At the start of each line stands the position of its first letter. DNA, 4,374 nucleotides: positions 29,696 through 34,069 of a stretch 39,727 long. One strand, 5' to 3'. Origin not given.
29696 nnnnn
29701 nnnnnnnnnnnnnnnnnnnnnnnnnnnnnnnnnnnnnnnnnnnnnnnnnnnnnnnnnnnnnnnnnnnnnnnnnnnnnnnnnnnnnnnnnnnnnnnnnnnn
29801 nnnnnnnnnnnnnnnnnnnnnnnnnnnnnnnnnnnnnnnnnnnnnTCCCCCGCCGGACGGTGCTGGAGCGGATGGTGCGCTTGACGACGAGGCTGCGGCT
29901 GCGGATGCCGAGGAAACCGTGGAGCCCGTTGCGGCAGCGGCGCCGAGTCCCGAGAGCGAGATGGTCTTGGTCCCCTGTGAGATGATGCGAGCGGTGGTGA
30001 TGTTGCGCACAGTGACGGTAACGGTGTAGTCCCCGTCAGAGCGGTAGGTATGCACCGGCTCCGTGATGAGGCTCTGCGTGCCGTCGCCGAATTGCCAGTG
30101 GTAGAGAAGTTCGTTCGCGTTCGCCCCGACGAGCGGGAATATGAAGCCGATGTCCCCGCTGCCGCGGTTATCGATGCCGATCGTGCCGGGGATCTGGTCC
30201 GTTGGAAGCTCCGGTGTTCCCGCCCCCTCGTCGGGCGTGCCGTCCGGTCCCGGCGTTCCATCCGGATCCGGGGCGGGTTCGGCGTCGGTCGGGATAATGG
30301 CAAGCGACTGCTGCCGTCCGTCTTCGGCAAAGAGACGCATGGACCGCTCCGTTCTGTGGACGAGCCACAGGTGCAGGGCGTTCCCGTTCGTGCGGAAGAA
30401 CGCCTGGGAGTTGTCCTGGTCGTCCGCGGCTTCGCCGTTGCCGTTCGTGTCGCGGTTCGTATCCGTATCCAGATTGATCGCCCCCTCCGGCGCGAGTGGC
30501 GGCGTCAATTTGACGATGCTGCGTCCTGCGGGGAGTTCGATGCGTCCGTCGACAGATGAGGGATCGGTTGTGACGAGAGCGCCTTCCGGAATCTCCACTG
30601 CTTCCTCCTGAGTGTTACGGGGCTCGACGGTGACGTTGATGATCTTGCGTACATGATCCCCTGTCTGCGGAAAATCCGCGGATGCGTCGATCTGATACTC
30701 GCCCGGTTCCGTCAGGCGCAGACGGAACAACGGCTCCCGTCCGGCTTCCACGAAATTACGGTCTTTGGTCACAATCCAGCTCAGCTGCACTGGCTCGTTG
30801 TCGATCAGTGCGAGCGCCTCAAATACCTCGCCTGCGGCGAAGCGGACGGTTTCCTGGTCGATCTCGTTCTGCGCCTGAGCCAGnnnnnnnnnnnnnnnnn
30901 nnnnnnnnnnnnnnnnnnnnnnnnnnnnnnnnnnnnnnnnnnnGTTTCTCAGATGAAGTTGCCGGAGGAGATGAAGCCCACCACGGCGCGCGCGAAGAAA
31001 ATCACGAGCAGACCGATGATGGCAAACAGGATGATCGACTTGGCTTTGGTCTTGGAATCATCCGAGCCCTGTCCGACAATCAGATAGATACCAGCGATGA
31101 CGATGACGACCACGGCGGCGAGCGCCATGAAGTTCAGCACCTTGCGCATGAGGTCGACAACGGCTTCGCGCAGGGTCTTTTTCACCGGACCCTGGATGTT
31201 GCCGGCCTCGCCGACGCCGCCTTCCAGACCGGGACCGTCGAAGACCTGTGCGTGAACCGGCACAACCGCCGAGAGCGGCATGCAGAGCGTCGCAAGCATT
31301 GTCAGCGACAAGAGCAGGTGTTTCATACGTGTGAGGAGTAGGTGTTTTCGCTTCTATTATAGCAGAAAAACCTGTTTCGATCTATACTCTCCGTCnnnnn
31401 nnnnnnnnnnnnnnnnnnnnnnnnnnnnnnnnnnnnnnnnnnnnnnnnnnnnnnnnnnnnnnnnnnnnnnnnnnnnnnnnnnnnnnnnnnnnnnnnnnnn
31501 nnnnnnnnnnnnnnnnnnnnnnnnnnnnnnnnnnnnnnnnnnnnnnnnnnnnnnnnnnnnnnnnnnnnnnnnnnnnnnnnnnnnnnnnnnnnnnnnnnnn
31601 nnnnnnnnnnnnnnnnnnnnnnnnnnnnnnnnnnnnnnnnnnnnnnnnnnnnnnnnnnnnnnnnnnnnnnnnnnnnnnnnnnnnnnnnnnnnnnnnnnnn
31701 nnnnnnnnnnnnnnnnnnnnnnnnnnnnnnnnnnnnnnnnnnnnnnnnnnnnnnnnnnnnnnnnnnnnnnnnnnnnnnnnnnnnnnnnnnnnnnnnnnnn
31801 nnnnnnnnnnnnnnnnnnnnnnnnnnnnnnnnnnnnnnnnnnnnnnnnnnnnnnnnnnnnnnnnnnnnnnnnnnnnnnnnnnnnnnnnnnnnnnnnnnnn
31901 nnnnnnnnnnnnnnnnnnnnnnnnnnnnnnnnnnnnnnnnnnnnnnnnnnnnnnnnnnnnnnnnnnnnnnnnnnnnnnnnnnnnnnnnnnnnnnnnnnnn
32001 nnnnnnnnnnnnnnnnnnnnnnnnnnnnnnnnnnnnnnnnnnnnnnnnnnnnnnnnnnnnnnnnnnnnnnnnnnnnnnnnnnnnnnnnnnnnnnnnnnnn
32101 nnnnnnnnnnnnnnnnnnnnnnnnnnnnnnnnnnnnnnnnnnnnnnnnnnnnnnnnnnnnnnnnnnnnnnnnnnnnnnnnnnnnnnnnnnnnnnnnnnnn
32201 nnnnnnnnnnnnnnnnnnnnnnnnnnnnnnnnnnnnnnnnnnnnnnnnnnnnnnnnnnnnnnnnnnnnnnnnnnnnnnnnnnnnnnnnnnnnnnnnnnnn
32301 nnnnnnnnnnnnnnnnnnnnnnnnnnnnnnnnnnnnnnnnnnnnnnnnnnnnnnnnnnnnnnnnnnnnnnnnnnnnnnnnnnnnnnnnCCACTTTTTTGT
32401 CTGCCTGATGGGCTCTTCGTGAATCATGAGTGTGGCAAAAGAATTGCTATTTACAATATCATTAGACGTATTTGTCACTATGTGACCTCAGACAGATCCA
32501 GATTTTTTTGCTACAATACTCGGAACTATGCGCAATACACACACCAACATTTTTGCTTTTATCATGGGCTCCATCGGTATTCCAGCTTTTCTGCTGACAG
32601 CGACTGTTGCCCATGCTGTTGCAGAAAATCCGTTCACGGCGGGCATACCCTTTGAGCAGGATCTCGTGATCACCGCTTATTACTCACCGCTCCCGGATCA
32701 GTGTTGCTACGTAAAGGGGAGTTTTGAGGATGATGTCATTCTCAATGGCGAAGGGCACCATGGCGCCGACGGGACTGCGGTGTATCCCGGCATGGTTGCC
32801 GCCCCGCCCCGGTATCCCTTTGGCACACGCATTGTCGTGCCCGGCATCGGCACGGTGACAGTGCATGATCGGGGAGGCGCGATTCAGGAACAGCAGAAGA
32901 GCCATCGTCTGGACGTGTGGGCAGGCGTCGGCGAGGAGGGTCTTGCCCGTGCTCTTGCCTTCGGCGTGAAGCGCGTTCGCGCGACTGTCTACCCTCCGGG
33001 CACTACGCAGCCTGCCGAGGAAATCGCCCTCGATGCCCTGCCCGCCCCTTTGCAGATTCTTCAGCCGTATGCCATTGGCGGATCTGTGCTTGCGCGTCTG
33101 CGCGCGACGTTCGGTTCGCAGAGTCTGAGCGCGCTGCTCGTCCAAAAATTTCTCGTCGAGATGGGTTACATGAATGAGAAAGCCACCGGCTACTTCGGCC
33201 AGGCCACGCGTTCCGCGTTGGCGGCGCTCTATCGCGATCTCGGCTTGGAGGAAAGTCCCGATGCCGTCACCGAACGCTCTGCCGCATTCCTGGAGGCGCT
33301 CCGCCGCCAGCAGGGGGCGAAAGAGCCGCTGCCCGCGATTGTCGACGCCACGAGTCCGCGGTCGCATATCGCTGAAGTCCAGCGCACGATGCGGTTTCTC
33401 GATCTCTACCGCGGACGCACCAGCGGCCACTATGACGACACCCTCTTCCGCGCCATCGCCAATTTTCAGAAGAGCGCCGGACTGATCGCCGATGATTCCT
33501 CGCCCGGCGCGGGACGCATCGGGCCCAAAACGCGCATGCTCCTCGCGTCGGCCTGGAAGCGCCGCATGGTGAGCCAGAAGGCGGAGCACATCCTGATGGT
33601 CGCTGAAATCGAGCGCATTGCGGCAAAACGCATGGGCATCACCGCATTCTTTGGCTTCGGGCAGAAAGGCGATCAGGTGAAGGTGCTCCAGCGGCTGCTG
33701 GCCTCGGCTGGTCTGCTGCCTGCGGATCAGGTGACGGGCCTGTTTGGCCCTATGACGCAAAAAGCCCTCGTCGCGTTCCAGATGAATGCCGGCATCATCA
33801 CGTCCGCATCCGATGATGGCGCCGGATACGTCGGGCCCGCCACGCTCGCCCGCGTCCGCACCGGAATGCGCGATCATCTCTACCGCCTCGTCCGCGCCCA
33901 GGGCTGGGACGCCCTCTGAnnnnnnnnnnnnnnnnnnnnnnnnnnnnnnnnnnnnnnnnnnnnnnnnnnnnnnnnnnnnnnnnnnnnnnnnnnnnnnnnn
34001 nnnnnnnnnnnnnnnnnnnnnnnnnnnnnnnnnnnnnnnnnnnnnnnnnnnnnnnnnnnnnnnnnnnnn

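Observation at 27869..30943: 1024-aa PKD/TM protein with a 625-aa proline-rich tail carrying repeated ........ motifs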

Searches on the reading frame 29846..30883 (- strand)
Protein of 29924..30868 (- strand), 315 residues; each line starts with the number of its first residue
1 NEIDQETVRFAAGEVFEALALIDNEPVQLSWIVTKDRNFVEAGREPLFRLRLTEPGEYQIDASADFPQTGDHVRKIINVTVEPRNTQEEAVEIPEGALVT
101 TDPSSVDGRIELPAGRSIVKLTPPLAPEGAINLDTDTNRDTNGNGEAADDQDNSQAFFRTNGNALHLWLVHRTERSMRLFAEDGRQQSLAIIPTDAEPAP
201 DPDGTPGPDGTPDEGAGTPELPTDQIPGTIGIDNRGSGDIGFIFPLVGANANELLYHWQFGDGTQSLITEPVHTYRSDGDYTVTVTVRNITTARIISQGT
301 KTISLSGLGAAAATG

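Call 18: search_protein_representatives(protein=window:29924-30868:-)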
Query: 315 residues. Proteins with E-value up to 0.001 (for the whole library): 27654; up to 1e-10: 9270; up to 1e-30: 1099. The best 150 are listed.
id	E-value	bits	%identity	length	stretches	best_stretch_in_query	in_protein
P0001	1.9e-244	825.6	39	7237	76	240-305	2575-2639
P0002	3.9e-171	584.8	39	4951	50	256-289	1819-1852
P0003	3.2e-165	565.4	38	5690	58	249-288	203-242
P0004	2.9e-135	467.0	40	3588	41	256-292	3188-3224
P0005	5.9e-129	446.3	37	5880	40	253-299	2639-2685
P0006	7.1e-125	432.9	38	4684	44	242-302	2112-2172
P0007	3.8e-123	427.2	37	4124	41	232-285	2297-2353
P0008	1.8e-122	424.9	38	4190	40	250-292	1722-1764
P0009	5.3e-117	407.0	42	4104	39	255-303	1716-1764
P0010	3.0e-116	404.5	36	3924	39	244-301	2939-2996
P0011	7.0e-116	403.3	35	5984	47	247-291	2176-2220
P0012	3.5e-115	401.0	38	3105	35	245-297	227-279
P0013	3.2e-112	391.3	42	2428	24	254-295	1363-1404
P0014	1.2e-109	382.9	39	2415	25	242-304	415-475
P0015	3.6e-109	381.3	40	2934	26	220-306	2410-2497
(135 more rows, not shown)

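Call 50: predict_structure(alignment_id=A5)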
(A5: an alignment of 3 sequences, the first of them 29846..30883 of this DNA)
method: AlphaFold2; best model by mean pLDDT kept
length: 346 residues; sequences in the alignment: 3
mean_pLDDT: 48.1   pTM: 0.30
mean pLDDT of the five models: 48.1, 47.8, 45.2, 44.4, 43.4
residues with pLDDT >= 90: 0; 70-90: 57; 50-70: 81; < 50: 208
segments of 3 or more residues with pLDDT < 50: 1-6, 89-247, 250-257, 314-341, 343-346
pLDDT, mean of each block of 10 residues (from residue 1): 49 70 64 77 67 67 83 79 73 24 26 39 39 38 41 37 34 32 34 30 29 36 27 33 47 45 69 55 68 56 65 41 27 36 41
secondary structure, 60 per line:
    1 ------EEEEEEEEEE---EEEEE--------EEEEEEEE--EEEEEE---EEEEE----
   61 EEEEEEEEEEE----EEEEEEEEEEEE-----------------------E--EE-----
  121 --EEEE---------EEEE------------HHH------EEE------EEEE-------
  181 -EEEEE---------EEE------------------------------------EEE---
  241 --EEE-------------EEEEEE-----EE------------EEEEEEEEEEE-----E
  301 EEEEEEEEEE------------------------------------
elements in order: E7-16 E20-24 E33-40 E43-48 E52-56 E61-71 E76-87 E123-126 E136-139 E161-163 E170-173 E182-186 E196-198 E235-237 E243-245 E259-264 E284-294 E300-310

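Call 52: search_solved_structures(query=A4, max_evalue=1)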
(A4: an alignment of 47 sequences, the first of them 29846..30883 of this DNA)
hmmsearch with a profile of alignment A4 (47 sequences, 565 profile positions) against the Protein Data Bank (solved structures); distinct sequences matched with E-value up to 1: 20.
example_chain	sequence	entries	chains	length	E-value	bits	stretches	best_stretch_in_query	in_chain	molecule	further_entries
9lqj_A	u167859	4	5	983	1.6e-22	83.6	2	259-314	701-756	Collagenase ColH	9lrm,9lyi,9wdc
9lrk_A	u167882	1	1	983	1.6e-22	83.6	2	259-314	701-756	Collagenase ColH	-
4u6t_A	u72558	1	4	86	2.7e-13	53.1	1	261-314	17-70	ColH protein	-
4u7k_A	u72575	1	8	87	2.7e-13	53.1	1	261-314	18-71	ColH protein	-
6aem_A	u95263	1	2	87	2.9e-10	43.1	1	265-330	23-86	PKD domain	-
4aqo_A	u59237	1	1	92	1.6e-09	40.6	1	261-314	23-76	COLLAGENASE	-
4jrw_A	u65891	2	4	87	1.9e-09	40.4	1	262-314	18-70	Collagenase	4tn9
4jgu_A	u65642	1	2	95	1.9e-09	40.4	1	280-317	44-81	ColH protein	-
2y72_A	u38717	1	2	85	1.9e-09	40.4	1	262-314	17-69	COLLAGENASE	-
1l0q_A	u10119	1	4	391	2.2e-09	40.2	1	282-326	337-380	Surface layer protein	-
4l9d_A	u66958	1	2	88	4e-09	39.3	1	269-314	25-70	Protease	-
2y3u_A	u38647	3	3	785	6e-08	35.5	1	261-314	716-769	COLLAGENASE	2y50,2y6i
2c26_A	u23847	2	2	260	1.9e-06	30.5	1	263-338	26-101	ENDOGLUCANASE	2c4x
2kzw_A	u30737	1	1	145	1.8e-05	27.3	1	257-314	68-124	Uncharacterized protein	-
9lip_S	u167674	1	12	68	0.054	15.8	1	266-310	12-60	M-alpha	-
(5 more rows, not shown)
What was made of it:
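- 29954..30121 (-): PKD domain, aa 275-330. The family profile hits ColH PKD domains in the PDB at 1.6e-22 (call 52).
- On PKD domain (Pfam PF18911 / PF00801): The family profile hits ColH PKD at 1.6e-22 (call 52).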

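Call 80: fold_search(model_id=the predicted structure, library=pdb)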
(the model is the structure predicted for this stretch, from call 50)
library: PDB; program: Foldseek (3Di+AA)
matches with E <= 10: 1460; with E <= 0.001: 4
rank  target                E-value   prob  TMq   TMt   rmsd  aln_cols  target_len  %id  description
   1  9ijj_4J               1.7e-04  0.99  0.22  0.12  28.8       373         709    9  In situ structure of the central apparatus in mouse sperm axoneme. (released 2025-06-04)
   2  1e07                  4.6e-04  0.87  0.15  0.09  30.9       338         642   13  Model of human carcinoembryonic antigen by homology modelling and curve-fitting to experimental solution scattering data (released 2000-07-04)
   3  9fly_A                6.6e-04  0.96  0.17  0.08  31.1       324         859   12  CryoEM structure of the base (4151-5009) in the grappling hook protein A (GhpA) in the bacterium Aureispira sp. CCB-QB (released 2024-10-16)
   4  5xx0_A                6.6e-04  0.93  0.19  0.17  21.4       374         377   12  Crystal structure of the four N-terminal immunoglogulin domains of Sidekick-2 protein (released 2018-08-29)
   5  6dld_C                1.1e-03  0.87  0.17  0.21  31.4       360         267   13  Crystal structure of IgLON5/NEGR1 heterodimer (released 2019-04-10)
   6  2e7m_MODEL_1_A        1.1e-03  1.00  0.20  0.56   5.7       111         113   12  Solution structure of the PKD domain (329-428) from human KIAA0319 (released 2007-07-17)
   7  2ptt_B                1.8e-03  1.00  0.18  0.49   4.6       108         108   11  Structure of NK cell receptor 2B4 (CD244) bound to its ligand CD48 (released 2007-11-20)
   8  4bfg                  2.3e-03  0.99  0.19  0.32  12.2       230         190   11  Structure of the extracellular portion of mouse CD200R (released 2013-05-01)
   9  5njd_C                2.3e-03  0.82  0.17  0.20  28.1       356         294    8  Structure of Interleukin 23 in complex with Briakinumab FAb (released 2018-01-03)
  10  6s9f_B                2.6e-03  0.60  0.16  0.18  21.8       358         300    9  Drosophila OTK, extracellular domains 3-5 (released 2020-03-25)
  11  3jxa_A                3.0e-03  0.77  0.18  0.16  19.3       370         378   11  Immunoglobulin domains 1-4 of mouse CNTN4 (released 2009-12-22)
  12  8zdo_a                3.2e-03  0.84  0.19  0.21  27.3       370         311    8  Cryo-EM structure of Mycobacteriophage Douge baseplate (gp13, gp17, gp23, gp16, gp18 and gp20) (released 2025-06-25)
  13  7kpn_Z                4.3e-03  1.00  0.18  0.59   3.9        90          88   17  Adeno-associated virus serotype 5 in complex with the cellular receptor AAVR at 2.5 Angstroms resolution, AAV5 AAVR (released 2020-12-16)
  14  3pe9_D                4.6e-03  1.00  0.18  0.59   4.1        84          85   14  Structures of Clostridium thermocellum CbhA fibronectin(III)-like modules (released 2011-11-23)
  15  7biz_B                5.1e-03  0.95  0.19  0.14  18.6       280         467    9  Structure of a B12 binding lipoprotein from Bacteroides thetaiotaomicron (released 2022-03-02)
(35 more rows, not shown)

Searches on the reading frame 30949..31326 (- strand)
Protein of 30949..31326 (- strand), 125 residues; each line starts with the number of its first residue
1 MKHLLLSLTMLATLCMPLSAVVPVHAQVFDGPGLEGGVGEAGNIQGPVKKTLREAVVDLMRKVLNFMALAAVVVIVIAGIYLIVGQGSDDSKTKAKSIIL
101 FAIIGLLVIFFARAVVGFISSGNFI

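Call 3: search_protein_families(library=pfam, proteins=[window:30949-31326:-], max_evalue=0.01)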
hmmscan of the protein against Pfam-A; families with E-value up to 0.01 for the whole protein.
window:30949-31326:- (125 aa): 3 families
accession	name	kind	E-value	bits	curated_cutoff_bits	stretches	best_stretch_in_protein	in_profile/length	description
PF18895.5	T4SS_pilin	-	4.4e-07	30.3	26.6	1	55-119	4-71/71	Type IV secretion system pilin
PF11297.13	DUF3098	-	0.0019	18.2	25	1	65-93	6-34/67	Protein of unknown function (DUF3098)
PF25592.1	DUF7937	-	0.0058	16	31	1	53-113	271-330/402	Domain of unknown function (DUF7937)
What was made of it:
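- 30949..31326 (-): VirB2-like T4SS pilin gene (125 aa), immediately upstream and translationally coupled. PF18895 at 30.3 bits against a cutoff of 26.6 (call 3).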

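Call 55: search_protein_families(library=ncbifam, proteins=[window:30949-31326:-], max_evalue=0.01)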
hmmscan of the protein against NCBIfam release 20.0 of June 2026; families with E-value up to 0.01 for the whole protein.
window:30949-31326:- (125 aa): 1 family
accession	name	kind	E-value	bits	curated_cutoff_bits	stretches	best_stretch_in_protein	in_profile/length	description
NF045849.1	ICE_MMCAP2_0565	equivalog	0.0034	17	40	1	63-120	16-77/80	Mbov_0395 family pilin-like conjugal transfer protein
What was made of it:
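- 30949..31326 (-): Weak NCBIfam hit to the Mbov_0395 pilin-like conjugal protein (call 55).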

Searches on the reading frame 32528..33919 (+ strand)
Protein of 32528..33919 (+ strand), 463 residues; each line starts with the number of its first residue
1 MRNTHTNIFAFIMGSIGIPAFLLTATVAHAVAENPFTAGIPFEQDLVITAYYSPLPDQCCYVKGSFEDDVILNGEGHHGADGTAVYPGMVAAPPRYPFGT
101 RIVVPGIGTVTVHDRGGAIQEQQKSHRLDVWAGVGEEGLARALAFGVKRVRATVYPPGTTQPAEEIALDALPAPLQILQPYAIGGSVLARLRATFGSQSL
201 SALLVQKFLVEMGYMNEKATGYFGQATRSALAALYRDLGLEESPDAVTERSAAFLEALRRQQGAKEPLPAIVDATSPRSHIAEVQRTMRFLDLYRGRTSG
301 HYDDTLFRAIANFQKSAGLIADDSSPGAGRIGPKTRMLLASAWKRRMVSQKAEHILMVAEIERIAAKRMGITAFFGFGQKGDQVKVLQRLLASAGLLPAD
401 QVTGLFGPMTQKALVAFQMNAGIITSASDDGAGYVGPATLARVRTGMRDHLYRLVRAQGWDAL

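Call 3: search_protein_families(library=pfam, proteins=[window:32528-33919:+], max_evalue=0.01)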
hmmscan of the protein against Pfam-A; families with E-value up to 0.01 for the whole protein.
window:32528-33919:+ (463 aa): 4 families
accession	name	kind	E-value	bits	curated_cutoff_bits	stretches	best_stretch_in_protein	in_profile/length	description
PF01471.23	PG_binding_1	-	1.6e-23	83.1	23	3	381-442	2-56/57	Putative peptidoglycan binding domain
PF09374.15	PG_binding_3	-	5e-05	23.8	24.6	0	384-415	3-32/76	Predicted Peptidoglycan domain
PF08823.16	PG_binding_2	-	0.00048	20.8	21.1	0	205-234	21-50/74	Putative peptidoglycan binding domain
PF06725.17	3D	-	0.00089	19.9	23.8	1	93-138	6-55/72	3D domain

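Call 55: search_protein_families(library=ncbifam, proteins=[window:32528-33919:+], max_evalue=0.01)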
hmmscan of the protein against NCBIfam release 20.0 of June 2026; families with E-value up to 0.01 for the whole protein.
window:32528-33919:+ (463 aa): 7 families
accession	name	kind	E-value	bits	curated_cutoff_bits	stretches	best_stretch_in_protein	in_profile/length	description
TIGR02869.1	spore_SleB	equivalog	5.3e-14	52.6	236.5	2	376-425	8-56/201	spore cortex-lytic enzyme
TIGR03979.1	His_Ser_Rich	equivalog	1.2e-06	28.6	121.65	0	204-243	136-175/190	His-Xaa-Ser repeat protein HxsA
NF052377.1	lmo1851_S41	exception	1.5e-05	23.9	725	0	199-262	390-453/468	lmo1851 family serine protease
NF004786.0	PRK06132.1-3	equivalog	2.3e-05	23.4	329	0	194-268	215-288/418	hypothetical protein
NF052336.1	PdgHdaseHSB100310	equivalog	0.0032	16.9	500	0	131-322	123-302/316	peptidoglycan hydrolase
NF038080.1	PG_bind_siph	domain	0.0041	17.4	55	0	373-441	5-72/76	peptidoglycan-binding protein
NF052335.1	PdgHdaseHSB129560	equivalog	0.0083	15.5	500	0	402-425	293-316/330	peptidoglycan hydrolase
